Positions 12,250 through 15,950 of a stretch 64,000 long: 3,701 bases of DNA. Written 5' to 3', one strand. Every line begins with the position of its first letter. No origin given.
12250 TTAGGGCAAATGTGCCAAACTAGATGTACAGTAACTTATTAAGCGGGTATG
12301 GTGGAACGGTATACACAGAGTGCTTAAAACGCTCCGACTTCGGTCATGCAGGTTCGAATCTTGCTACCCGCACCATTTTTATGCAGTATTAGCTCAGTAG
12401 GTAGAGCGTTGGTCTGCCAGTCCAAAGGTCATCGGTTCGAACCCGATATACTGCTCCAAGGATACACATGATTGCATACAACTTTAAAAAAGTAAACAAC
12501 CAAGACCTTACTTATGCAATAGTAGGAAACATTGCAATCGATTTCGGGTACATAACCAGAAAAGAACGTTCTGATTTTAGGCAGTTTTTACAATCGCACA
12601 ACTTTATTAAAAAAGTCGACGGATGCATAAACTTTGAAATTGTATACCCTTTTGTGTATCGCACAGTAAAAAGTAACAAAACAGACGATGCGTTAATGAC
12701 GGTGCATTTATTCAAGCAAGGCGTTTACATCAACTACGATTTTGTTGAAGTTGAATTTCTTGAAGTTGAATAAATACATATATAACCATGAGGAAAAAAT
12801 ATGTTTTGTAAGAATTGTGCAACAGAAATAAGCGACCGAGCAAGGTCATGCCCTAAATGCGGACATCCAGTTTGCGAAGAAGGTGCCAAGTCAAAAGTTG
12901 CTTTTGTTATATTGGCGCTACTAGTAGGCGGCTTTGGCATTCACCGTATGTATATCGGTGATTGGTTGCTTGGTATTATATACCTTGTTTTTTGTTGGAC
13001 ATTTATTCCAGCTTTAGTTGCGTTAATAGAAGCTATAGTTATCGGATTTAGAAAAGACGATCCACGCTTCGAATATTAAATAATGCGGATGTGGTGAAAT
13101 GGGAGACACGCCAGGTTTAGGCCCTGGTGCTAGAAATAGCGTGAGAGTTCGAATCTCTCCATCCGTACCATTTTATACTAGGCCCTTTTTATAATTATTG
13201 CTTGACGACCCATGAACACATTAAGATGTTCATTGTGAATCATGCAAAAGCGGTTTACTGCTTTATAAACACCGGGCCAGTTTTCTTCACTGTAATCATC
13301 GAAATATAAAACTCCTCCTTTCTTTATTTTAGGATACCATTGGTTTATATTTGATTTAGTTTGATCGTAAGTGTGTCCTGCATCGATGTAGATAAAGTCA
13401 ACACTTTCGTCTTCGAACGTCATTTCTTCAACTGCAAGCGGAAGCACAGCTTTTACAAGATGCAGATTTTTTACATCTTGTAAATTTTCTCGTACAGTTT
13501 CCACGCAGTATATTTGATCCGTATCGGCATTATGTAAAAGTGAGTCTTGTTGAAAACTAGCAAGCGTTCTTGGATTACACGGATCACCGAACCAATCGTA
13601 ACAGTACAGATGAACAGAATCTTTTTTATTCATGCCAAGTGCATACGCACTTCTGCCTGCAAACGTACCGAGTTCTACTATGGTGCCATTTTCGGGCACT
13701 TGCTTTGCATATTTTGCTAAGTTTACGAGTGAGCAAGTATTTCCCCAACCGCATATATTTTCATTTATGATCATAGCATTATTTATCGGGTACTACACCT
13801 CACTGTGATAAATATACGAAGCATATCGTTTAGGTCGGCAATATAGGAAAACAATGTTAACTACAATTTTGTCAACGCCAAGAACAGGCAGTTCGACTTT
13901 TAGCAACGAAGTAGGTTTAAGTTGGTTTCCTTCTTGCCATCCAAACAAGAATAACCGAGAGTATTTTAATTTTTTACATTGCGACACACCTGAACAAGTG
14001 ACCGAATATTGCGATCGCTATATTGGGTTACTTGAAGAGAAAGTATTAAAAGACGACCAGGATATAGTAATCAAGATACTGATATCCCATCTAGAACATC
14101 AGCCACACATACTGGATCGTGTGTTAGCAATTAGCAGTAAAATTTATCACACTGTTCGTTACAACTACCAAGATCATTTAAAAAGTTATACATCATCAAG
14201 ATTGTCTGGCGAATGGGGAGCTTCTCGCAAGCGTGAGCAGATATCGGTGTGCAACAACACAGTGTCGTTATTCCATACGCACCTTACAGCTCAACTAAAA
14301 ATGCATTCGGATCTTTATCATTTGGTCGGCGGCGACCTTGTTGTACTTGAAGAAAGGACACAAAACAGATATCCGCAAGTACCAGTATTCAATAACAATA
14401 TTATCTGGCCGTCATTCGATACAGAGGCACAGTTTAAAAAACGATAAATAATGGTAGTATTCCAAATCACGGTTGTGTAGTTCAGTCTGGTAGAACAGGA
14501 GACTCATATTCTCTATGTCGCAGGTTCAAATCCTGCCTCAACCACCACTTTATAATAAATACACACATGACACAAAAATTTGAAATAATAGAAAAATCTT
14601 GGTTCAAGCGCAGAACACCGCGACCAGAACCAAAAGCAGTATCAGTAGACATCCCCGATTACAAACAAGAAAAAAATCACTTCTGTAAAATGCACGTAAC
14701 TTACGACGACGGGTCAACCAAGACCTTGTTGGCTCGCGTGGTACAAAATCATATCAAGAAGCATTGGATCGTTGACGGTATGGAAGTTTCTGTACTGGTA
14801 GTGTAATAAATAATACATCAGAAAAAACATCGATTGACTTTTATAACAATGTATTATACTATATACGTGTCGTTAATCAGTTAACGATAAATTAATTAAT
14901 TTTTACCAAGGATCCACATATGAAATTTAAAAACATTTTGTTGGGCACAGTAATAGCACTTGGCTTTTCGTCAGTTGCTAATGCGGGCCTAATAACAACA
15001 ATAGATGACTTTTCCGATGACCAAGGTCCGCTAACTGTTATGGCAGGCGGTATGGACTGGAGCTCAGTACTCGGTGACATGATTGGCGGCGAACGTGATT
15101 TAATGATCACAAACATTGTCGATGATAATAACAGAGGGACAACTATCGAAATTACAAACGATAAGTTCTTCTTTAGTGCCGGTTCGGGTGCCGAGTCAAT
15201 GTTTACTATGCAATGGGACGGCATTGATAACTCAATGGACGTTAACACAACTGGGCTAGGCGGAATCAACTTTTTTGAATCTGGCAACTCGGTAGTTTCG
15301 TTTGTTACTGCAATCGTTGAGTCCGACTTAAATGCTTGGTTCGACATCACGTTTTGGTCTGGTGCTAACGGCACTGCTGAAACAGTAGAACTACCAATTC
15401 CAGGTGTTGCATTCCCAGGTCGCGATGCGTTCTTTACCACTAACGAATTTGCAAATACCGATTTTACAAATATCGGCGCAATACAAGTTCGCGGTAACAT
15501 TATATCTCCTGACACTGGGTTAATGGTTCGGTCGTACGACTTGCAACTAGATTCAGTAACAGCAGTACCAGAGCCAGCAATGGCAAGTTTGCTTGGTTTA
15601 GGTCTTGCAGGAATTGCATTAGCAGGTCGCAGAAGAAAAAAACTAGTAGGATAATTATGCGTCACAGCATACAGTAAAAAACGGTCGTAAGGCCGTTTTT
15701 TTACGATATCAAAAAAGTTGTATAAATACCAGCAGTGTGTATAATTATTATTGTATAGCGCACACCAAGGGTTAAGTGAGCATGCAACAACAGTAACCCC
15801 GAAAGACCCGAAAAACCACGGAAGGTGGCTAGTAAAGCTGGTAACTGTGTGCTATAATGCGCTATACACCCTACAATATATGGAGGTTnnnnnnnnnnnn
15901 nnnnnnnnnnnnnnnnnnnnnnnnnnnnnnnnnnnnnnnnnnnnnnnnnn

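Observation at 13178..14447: Divergent pair: TylF-type O-methyltransferase (minus strand) and sulfotransferase-like gene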

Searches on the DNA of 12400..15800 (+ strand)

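Call 7: search_dna_similar(query=window:12400-15800:+, collection=phages, mode=near, max_rows=25)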
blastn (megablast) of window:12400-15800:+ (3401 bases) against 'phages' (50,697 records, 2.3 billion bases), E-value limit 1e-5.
No match.

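Call 105: search_rna_families(source=L005, start=1, end=1000, threshold=evalue, max_evalue=0.01)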
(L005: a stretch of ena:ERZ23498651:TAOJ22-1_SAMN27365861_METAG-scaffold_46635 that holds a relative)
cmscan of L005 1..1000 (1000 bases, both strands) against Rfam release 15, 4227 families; matches with E-value up to 0.01: 1.
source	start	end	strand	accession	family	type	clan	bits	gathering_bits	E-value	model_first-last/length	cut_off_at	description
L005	848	921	+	RF00005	tRNA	Gene; tRNA;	CL00001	64.2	29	1.9e-13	1-71/71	no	tRNA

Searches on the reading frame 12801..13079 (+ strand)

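Call 30: search_protein_families(library=pfam, proteins=[window:12801-13079:+], max_evalue=0.01)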
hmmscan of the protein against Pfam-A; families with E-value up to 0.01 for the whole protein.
window:12801-13079:+ (92 aa): 4 families
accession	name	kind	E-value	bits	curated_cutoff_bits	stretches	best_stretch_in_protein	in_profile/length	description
PF05154.21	TM2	-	6.1e-14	52.4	27.9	1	29-79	2-51/51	TM2 domain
PF13240.11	Zn_Ribbon_1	-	3.7e-08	33.4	25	1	2-24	1-23/23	zinc-ribbon domain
PF13248.11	Zn_ribbon_3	-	0.00015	21.5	27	1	3-23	5-25/26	zinc-ribbon domain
PF12773.13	DZR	-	0.00032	21.2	27.3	1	3-25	1-23/45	Double zinc ribbon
